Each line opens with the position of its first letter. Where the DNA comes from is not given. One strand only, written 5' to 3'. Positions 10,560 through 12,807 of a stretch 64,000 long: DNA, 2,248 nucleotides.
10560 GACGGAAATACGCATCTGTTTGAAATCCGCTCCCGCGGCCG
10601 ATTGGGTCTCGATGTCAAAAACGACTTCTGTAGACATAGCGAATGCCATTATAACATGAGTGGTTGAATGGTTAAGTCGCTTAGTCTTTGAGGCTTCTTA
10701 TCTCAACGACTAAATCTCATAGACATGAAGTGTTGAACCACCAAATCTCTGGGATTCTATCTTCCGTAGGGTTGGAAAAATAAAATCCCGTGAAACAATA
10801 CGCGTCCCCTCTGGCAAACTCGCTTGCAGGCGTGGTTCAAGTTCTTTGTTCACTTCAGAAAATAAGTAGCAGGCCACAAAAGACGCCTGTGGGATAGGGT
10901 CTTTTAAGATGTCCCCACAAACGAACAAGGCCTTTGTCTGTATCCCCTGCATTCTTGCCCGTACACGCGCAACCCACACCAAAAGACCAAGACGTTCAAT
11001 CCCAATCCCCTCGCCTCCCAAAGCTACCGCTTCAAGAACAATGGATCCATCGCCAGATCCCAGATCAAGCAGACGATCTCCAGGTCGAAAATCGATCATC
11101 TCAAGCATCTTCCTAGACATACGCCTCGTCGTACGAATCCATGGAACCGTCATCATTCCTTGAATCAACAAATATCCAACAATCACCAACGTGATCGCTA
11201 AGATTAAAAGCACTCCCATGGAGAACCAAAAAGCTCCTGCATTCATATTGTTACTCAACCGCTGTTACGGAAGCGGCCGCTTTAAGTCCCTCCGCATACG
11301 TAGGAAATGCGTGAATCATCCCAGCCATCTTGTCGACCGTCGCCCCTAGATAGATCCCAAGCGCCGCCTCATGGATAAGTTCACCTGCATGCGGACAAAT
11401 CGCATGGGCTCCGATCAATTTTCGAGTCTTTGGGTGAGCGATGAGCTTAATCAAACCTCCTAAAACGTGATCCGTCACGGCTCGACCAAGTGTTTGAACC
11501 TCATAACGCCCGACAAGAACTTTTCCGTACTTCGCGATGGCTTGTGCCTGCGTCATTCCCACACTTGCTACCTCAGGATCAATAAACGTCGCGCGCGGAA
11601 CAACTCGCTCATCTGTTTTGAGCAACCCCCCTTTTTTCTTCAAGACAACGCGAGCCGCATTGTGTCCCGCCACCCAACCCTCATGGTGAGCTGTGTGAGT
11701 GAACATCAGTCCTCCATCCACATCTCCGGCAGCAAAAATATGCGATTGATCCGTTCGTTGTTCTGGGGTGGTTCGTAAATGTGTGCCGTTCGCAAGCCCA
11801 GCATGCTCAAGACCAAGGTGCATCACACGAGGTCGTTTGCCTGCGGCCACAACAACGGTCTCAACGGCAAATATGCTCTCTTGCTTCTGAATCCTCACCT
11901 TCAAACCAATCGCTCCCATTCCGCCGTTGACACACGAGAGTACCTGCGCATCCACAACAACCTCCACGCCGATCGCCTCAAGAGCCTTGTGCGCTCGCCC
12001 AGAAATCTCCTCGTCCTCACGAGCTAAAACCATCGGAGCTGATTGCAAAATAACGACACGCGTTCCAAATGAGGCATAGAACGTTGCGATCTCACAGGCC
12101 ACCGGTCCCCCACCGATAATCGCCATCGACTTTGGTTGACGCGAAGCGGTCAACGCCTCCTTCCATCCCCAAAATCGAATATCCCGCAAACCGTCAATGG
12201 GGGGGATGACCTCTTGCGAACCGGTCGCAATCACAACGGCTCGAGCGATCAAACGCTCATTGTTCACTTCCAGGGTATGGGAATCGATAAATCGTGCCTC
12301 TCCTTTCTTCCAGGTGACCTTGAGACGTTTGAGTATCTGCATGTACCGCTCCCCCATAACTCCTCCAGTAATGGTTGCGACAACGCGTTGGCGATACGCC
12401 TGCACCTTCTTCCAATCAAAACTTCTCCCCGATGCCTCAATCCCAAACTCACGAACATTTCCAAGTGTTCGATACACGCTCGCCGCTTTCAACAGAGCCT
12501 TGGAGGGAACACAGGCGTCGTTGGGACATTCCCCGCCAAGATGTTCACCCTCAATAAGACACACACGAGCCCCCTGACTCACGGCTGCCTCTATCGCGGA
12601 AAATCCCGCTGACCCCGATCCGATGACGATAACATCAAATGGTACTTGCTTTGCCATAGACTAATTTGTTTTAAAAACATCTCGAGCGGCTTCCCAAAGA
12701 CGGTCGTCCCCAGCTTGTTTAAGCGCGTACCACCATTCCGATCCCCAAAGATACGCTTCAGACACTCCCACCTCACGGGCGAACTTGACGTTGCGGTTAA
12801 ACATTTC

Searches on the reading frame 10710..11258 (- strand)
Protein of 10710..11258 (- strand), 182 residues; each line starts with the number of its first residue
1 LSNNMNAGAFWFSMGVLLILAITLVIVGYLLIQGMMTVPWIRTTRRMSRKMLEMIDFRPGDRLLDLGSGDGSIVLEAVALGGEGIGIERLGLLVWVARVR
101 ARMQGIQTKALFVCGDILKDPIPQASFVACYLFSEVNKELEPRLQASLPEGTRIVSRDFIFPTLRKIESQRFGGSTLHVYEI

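Call 15: search_protein_families(library=pfam, proteins=[window:10710-11258:-], max_evalue=0.01)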
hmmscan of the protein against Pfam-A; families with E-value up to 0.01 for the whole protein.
window:10710-11258:- (182 aa): 7 families
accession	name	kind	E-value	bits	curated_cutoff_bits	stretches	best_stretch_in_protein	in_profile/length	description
PF01135.25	PCMT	-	1.3e-05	25.5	20.3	1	46-153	60-168/210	Protein-L-isoaspartate(D-aspartate) O-methyltransferase (PCMT)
PF08123.19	DOT1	-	0.0001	22.4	23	1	48-169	31-169/205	Histone methylation protein DOT1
PF13649.12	Methyltransf_25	-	0.00012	23.1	27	1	64-150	2-88/97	Methyltransferase domain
PF00891.24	Methyltransf_2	-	0.00015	21.6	22.3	1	47-128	50-131/210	O-methyltransferase domain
PF13847.12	Methyltransf_31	-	0.0023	18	27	1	59-121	3-67/145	Methyltransferase domain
PF08241.18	Methyltransf_11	-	0.0072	17.4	21.2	1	64-134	1-68/95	Methyltransferase domain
PF02353.26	CMAS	-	0.0076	16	27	0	49-80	52-83/273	Mycolic acid cyclopropane synthetase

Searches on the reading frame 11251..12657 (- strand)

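Call 15: search_protein_families(library=pfam, proteins=[window:11251-12657:-], max_evalue=0.01)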
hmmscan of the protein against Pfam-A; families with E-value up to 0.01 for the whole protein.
window:11251-12657:- (468 aa): 13 families
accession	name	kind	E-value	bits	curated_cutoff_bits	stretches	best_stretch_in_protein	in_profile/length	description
PF07992.20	Pyr_redox_2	-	2.4e-54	185.2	26.1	1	7-327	1-291/291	Pyridine nucleotide-disulphide oxidoreductase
PF02852.28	Pyr_redox_dim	-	1.2e-29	103.1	25.3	1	353-461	1-109/110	Pyridine nucleotide-disulphide oxidoreductase, dimerisation domain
PF00070.33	Pyr_redox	-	5.2e-13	49.8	22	1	178-248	2-72/82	Pyridine nucleotide-disulphide oxidoreductase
PF01134.28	GIDA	-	7.5e-07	29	22.1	1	8-147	1-150/391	Glucose inhibited division protein A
PF12831.13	FAD_oxidored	-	1.3e-05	25.1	27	1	8-56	1-50/416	FAD dependent oxidoreductase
PF13738.12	Pyr_redox_3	-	1.4e-05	25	30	1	127-311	114-305/305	Pyridine nucleotide-disulphide oxidoreductase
PF01266.30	DAO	-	2.2e-05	24.6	27.9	0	8-42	1-36/353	FAD dependent oxidoreductase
PF13450.12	NAD_binding_8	-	0.00014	22.6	21.9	1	11-47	1-38/68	NAD(P)-binding Rossmann-like domain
PF13434.12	Lys_Orn_oxgnase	-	0.00027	20.6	21.3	1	124-192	134-205/339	L-lysine 6-monooxygenase/L-ornithine 5-monooxygenase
PF03486.20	HI0933_like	-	0.00037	20.4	50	1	8-38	2-32/244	HI0933-like protein Rossmann domain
PF01262.27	AlaDh_PNT_C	-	0.00041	20.3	23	0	6-36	28-58/214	Alanine dehydrogenase/PNT, C-terminal domain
PF13241.12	NAD_binding_7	-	0.001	20.1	22.1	0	175-212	7-41/104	Putative NAD(P)-binding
PF00890.30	FAD_binding_2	-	0.0023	17.6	20.4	1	8-39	1-32/414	FAD binding domain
